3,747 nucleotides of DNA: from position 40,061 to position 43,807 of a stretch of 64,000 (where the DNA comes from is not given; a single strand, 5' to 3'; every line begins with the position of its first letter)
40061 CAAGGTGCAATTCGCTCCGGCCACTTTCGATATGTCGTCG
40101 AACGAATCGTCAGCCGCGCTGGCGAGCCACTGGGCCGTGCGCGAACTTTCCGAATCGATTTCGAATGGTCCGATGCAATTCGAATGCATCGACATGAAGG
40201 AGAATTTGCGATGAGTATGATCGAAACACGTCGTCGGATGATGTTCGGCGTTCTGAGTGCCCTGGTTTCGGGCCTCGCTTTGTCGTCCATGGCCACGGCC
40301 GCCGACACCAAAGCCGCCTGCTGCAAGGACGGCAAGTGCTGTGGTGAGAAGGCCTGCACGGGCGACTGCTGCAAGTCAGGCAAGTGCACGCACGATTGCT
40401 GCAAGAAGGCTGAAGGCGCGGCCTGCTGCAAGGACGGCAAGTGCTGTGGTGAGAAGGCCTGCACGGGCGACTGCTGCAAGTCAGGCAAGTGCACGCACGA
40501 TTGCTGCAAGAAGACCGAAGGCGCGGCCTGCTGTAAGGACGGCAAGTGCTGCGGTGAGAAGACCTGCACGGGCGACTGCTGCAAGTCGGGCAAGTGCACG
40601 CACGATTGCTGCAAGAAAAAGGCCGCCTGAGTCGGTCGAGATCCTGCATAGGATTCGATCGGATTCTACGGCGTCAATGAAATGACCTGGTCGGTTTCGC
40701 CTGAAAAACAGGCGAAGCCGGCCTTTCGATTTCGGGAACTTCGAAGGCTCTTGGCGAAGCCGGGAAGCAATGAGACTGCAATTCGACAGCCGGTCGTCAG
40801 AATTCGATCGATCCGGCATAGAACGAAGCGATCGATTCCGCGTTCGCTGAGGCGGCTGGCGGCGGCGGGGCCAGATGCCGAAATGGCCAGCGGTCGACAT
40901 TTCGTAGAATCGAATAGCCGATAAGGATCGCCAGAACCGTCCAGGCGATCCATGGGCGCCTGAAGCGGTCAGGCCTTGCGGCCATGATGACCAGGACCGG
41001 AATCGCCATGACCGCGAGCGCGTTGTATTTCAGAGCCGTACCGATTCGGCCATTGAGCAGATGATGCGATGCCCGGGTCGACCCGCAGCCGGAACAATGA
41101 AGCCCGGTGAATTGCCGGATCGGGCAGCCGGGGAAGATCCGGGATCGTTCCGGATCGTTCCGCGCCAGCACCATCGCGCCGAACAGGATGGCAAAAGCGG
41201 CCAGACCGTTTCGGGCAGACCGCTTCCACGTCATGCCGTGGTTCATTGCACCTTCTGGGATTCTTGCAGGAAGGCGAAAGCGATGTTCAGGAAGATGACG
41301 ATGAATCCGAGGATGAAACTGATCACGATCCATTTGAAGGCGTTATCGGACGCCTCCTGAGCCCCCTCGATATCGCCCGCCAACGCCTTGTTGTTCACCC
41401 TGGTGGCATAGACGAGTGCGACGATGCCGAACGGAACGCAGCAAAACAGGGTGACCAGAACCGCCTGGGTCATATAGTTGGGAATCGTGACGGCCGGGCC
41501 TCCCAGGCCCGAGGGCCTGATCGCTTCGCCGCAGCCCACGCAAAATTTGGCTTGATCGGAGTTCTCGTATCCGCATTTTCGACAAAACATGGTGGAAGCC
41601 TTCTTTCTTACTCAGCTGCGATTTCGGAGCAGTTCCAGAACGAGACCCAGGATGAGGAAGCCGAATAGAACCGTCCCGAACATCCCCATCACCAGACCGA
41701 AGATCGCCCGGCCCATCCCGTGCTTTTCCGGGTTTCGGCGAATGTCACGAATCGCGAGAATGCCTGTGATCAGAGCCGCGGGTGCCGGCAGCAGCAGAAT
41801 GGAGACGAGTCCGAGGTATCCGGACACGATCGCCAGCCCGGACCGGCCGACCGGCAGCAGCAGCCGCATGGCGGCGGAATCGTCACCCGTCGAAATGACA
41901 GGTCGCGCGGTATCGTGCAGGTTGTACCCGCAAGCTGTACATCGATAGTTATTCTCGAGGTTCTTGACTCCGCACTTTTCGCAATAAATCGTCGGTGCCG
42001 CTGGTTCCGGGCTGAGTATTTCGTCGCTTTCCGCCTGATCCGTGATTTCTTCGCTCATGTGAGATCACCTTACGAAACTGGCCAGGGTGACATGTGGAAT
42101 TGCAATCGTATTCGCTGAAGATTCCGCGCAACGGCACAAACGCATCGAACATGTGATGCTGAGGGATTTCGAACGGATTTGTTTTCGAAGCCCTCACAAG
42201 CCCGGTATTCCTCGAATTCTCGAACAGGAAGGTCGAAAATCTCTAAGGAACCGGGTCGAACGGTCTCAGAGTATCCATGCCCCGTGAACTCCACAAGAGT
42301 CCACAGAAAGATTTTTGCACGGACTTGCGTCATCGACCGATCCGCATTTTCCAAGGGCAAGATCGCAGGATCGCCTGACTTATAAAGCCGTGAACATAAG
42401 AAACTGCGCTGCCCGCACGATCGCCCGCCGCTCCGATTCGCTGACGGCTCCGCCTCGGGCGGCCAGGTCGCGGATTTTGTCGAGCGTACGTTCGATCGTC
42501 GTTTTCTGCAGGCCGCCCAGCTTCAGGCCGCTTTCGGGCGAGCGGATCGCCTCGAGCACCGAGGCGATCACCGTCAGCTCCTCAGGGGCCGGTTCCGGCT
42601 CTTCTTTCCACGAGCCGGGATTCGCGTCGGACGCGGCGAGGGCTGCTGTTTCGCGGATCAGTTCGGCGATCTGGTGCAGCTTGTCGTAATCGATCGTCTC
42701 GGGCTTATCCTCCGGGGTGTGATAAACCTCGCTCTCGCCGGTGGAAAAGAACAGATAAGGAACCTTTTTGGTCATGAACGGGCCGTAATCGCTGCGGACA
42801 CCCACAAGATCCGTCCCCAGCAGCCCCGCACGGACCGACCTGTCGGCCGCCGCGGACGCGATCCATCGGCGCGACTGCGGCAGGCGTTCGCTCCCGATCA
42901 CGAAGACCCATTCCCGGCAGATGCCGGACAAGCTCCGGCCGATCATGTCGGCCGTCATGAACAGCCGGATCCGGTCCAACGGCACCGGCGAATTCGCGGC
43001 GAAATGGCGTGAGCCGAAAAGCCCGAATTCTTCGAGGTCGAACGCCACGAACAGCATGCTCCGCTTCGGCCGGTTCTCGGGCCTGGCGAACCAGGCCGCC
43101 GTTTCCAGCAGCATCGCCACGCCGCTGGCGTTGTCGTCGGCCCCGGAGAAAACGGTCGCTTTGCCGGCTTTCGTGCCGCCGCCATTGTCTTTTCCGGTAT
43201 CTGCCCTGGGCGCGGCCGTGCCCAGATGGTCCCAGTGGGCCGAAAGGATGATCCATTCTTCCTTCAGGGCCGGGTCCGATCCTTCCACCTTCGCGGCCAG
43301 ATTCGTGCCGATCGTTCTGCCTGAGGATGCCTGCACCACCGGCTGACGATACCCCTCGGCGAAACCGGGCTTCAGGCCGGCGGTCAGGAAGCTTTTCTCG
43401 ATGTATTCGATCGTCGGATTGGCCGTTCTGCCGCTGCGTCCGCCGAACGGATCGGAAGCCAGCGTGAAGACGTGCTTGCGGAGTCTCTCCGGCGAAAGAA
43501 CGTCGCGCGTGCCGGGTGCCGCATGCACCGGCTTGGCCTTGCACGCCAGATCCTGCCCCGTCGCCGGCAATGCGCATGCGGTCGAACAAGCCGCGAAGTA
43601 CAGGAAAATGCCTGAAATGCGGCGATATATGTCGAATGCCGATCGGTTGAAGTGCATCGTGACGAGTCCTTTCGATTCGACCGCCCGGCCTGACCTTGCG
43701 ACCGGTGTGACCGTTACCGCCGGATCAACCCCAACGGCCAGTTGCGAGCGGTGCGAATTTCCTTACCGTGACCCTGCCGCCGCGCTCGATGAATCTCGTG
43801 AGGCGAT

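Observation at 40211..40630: Exported protein made of three near-identical 35-residue CC-rich repeats (30 Cys): a secreted metallothionein-like protein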

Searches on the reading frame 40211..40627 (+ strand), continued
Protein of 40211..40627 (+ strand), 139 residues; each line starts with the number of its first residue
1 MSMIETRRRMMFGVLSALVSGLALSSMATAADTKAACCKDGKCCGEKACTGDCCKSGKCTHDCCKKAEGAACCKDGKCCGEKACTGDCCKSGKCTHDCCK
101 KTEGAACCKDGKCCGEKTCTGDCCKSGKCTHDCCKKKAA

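Call 70: search_protein_families(library=pfam, proteins=[L021:5076-7094:+, L020:3392-4123:+, L020:4331-5044:+, L020:5079-7349:+, L020:8670-9323:+, L019:3112-3996:+, L019:462-1190:-], max_evalue=0.001)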
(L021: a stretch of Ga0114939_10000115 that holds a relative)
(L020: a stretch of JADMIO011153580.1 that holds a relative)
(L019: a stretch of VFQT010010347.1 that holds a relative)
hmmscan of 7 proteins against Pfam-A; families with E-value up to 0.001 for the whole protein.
L021:5076-7094:+ (673 aa): 1 family
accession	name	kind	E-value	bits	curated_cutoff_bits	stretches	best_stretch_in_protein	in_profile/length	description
PF14121.12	Porin_10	-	1.1e-88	299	27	1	72-671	15-595/597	Putative porin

L020:3392-4123:+ (244 aa): 3 families
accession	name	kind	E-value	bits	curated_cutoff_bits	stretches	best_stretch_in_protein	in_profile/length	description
PF00027.35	cNMP_binding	-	9.5e-22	77.2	27.5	1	47-131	2-86/89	Cyclic nucleotide-binding domain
PF13545.12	HTH_Crp_2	-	2.5e-16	59.8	27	1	167-238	2-69/70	Crp-like helix-turn-helix domain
PF00325.26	Crp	-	2e-07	31.1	21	1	190-221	1-32/32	Bacterial regulatory proteins, crp family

L020:4331-5044:+ (238 aa): 3 families
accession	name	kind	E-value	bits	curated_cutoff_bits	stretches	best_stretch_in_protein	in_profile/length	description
PF01814.28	Hemerythrin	-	2.4e-19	70.5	25.3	1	80-229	4-127/127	Hemerythrin HHE cation binding domain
PF04405.19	ScdA_N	-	4e-18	65.3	32.5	1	7-58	3-54/56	Domain of Unknown function (DUF542)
PF07749.17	ERp29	-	3.1e-05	25.1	24.3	1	49-116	21-87/95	Endoplasmic reticulum protein ERp29, C-terminal domain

L020:5079-7349:+ (757 aa): 2 families
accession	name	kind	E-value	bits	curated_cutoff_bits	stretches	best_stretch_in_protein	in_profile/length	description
PF22085.1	NorB_cytochrome_c-like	-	2.1e-64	217.7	29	1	37-209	3-181/181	Nitric oxide reductase subunit B, cytochrome c-like domain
PF00115.25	COX1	-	2.1e-58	198.7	34.8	1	272-717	2-435/436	Cytochrome C and Quinol oxidase polypeptide I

L020:8670-9323:+ (218 aa): 1 family
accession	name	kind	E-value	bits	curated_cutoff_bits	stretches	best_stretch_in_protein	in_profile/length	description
PF03167.25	UDG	-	2.6e-37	128.5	24.3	1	43-203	1-141/141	Uracil DNA glycosylase superfamily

L019:3112-3996:+ (295 aa): 0 families

L019:462-1190:- (242 aa): 2 families
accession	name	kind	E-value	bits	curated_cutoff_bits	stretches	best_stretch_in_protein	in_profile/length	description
PF01569.27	PAP2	-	6e-12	45.9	27.2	1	156-232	48-128/130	PAP2 superfamily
PF14378.12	PAP2_3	-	5e-05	23.6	27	1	159-222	127-188/190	PAP2 superfamily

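Call 75: search_solved_structures(query=A9, max_evalue=1)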
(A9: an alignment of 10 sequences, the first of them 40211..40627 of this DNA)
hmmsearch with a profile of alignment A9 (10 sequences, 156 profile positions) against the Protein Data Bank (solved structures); distinct sequences matched with E-value up to 1: 0.

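Call 82: predict_structure(alignment_id=A9)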
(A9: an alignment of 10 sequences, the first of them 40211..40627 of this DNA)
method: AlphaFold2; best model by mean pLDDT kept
length: 139 residues; sequences in the alignment: 10
mean_pLDDT: 52.1   pTM: 0.23
mean pLDDT of the five models: 52.1, 51.2, 48.5, 47.6, 45.0
residues with pLDDT >= 90: 0; 70-90: 0; 50-70: 97; < 50: 42
segments of 3 or more residues with pLDDT < 50: 20-37, 66-74, 103-109, 137-139
pLDDT, mean of each block of 10 residues (from residue 1): 53 54 43 45 56 59 49 53 56 54 46 52 58 52
secondary structure, 60 per line:
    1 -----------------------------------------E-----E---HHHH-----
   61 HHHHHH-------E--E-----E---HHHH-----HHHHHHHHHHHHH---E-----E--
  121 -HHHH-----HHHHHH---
elements in order: H52-55 H61-66 H87-90 H96-108 H122-125 H131-136

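Call 86: find_encoding_contigs(protein=P0072, flank=10000, max_places=2)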
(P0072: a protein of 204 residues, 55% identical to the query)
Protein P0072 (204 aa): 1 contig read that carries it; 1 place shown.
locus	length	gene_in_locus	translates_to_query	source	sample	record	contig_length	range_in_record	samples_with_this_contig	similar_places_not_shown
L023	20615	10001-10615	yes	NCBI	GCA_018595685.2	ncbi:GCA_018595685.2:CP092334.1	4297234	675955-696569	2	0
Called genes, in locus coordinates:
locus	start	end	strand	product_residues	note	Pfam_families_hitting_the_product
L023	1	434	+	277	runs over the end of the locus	PF01040:UbiA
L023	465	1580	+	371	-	PF05343:Peptidase_M42, PF01546:Peptidase_M20, PF04389:Peptidase_M28 (weak)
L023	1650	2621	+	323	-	PF04055:Radical_SAM, PF06968:BATS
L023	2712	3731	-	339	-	-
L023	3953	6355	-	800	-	PF02190:LON_substr_bdg, PF00004:AAA, PF07728:AAA_5, PF22667:Lon_lid, PF05362:Lon_C, PF13541:ChlI (weak)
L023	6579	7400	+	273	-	PF01048:PNP_UDP_1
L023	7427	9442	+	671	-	PF14121:Porin_10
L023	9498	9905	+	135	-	PF26622:DUF8199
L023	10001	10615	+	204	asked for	PF00403:HMA (faint)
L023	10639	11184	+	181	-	PF00403:HMA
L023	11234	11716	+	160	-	PF00578:AhpC-TSA, PF08534:Redoxin, PF00085:Thioredoxin (weak), PF13098:Thioredoxin_2 (weak), PF13905:Thioredoxin_8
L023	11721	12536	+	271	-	-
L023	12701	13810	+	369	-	-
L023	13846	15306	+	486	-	PF00370:FGGY_N, PF02782:FGGY_C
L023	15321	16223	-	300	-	PF00413:Peptidase_M10 (faint)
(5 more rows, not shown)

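Call 87: find_encoding_contigs(protein=P0120, flank=10000, max_places=2)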
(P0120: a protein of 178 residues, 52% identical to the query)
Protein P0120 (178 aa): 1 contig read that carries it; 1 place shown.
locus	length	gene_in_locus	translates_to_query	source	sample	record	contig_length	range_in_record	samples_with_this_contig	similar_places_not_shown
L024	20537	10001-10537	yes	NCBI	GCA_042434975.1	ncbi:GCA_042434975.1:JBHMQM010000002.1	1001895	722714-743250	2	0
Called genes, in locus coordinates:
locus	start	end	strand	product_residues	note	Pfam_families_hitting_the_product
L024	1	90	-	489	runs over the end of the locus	-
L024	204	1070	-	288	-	-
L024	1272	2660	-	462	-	PF13568:OMP_b-brl_2 (weak)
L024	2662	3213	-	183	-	PF07638:Sigma70_ECF (faint), PF04542:Sigma70_r2, PF08281:Sigma70_r4_2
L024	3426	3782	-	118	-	-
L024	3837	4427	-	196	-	PF00027:cNMP_binding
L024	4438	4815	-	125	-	-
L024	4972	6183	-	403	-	PF08442:ATP-grasp_2, PF13549:ATP-grasp_5 (faint), PF24948:Citrate_synth_N, PF00549:Ligase_CoA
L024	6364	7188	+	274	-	PF01048:PNP_UDP_1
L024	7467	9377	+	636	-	PF14121:Porin_10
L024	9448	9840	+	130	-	PF26622:DUF8199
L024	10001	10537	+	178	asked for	PF00403:HMA (weak)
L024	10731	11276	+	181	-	PF00403:HMA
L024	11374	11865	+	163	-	PF00578:AhpC-TSA, PF08534:Redoxin, PF00085:Thioredoxin (weak), PF13098:Thioredoxin_2, PF13905:Thioredoxin_8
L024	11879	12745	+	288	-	-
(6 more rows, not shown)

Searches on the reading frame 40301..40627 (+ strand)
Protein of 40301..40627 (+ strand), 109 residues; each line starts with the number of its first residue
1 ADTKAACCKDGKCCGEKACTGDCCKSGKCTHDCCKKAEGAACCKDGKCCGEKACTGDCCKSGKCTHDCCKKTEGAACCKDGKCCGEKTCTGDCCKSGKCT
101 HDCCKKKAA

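Call 93: search_dna_similar(query=window:40301-40627:+, collection=plasmids, mode=protein, max_evalue=0.001, max_rows=15)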
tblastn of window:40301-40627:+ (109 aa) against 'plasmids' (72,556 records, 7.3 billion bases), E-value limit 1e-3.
No match.
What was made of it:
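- Tried and rejected: The plasmid collection gave no match (call 93).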

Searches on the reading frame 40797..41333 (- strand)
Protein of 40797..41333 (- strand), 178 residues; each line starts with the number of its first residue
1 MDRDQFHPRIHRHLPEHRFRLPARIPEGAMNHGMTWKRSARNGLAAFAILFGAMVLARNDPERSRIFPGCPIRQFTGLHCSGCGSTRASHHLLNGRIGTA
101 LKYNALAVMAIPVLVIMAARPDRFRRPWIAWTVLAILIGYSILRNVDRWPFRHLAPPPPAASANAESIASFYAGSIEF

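Call 19: search_protein_families(library=pfam, proteins=[window:40797-41333:-], max_evalue=0.01)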
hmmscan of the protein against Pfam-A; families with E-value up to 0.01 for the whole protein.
window:40797-41333:- (178 aa): 1 family
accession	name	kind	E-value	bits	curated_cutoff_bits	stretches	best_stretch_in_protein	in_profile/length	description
PF10825.13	DUF2752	-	6.8e-17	61.7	27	1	70-117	1-48/49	Protein of unknown function (DUF2752)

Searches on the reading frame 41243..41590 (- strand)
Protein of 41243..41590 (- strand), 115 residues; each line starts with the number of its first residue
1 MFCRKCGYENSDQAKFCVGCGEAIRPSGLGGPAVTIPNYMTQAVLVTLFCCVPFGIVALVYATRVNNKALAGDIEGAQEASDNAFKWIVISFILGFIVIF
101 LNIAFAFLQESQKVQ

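Call 19: search_protein_families(library=pfam, proteins=[window:41243-41590:-], max_evalue=0.01)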
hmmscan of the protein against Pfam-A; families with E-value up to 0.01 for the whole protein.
window:41243-41590:- (115 aa): 6 families
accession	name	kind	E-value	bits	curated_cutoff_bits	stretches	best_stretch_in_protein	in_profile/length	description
PF04505.17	CD225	-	7.1e-24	84.1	27.1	1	37-101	3-67/68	Interferon-induced transmembrane protein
PF13240.11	Zn_Ribbon_1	-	1.2e-06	28.5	25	1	2-22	1-21/23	zinc-ribbon domain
PF12773.13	DZR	-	0.00025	21.6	27.3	1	3-25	1-23/45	Double zinc ribbon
PF18895.5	T4SS_pilin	-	0.0058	17.1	26.6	1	45-98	19-64/71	Type IV secretion system pilin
PF13273.12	DUF4064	-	0.0089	16.7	32.1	0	89-112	10-33/102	Protein of unknown function (DUF4064)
PF14256.11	YwiC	-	0.0095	16.6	25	0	33-77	71-115/126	YwiC-like protein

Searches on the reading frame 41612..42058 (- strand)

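Call 19: search_protein_families(library=pfam, proteins=[window:41612-42058:-], max_evalue=0.01)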
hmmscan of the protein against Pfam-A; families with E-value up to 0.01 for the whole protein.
window:41612-42058:- (148 aa): 4 families
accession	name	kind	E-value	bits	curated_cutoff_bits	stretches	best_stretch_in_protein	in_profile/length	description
PF13828.11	DUF4190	-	4.3e-13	49.2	35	1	75-133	4-60/62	Domain of unknown function (DUF4190)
PF13240.11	Zn_Ribbon_1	-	0.00013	22.1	25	1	25-47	1-23/23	zinc-ribbon domain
PF03107.22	C1_2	-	0.00095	19.9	26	1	19-49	13-45/48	C1 domain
PF07282.18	Cas12f1-like_TNB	-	0.0083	16.7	26.3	0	24-48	29-51/60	Cas12f1-like, TNB domain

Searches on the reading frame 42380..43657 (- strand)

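Call 19: search_protein_families(library=pfam, proteins=[window:42380-43657:-], max_evalue=0.01)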
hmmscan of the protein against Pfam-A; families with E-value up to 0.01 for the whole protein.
window:42380-43657:- (425 aa): 2 families
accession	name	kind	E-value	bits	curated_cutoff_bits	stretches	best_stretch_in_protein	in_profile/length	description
PF04389.22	Peptidase_M28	-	5.7e-42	144.1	21.3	1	119-337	1-192/193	Peptidase family M28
PF01546.33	Peptidase_M20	-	0.0028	18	24.6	0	172-224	32-82/206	Peptidase family M20/M25/M40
